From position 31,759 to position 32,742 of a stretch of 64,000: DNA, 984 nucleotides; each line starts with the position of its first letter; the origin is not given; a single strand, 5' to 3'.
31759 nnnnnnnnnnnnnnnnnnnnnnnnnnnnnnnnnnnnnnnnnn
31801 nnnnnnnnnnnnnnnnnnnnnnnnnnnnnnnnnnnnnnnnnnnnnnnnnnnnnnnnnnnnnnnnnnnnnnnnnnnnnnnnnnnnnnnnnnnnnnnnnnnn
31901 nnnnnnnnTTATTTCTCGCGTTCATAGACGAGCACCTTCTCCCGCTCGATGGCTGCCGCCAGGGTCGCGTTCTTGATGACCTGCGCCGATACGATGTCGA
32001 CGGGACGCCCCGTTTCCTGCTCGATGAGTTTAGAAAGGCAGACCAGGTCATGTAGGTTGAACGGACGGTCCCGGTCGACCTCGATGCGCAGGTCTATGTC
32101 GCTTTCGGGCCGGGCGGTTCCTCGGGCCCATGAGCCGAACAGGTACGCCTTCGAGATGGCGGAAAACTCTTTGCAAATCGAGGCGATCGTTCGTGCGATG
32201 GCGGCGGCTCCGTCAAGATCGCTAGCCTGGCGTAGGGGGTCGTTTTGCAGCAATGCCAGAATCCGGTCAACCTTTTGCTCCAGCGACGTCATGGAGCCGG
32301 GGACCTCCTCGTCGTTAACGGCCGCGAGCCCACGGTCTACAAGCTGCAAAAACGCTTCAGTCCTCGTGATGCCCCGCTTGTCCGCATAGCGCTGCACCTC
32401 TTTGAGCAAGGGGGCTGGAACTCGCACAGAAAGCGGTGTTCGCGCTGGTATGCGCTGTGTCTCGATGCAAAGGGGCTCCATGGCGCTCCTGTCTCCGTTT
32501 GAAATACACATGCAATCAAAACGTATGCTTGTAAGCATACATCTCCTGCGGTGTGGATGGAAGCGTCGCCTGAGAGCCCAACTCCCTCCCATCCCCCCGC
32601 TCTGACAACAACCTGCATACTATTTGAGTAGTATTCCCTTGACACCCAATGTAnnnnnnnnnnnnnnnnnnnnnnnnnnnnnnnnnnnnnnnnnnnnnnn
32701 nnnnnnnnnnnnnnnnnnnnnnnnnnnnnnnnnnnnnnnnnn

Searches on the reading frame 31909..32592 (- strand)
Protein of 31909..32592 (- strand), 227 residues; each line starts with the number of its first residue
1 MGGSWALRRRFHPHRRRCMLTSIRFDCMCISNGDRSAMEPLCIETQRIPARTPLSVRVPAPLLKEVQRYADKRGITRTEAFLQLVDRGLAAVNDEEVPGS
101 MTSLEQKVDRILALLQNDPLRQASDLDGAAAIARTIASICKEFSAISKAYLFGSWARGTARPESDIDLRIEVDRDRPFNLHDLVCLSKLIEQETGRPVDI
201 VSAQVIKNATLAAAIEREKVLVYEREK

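Call 36: search_protein_families(library=pfam, proteins=[window:31909-32592:-])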
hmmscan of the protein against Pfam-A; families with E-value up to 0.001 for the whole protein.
window:31909-32592:- (227 aa): 3 families
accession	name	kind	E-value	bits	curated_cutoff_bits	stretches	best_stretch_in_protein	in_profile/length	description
PF18765.7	Polbeta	-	5.8e-17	62.1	26.9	1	135-226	2-91/93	Polymerase beta, Nucleotidyltransferase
PF01909.29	NTP_transf_2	-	1.1e-13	51.8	21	1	134-217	2-88/93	Nucleotidyltransferase domain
PF22600.2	MTPAP-like_central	-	0.00032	21.2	27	1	125-177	18-70/139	Poly(A) RNA polymerase, mitochondrial-like, central palm domain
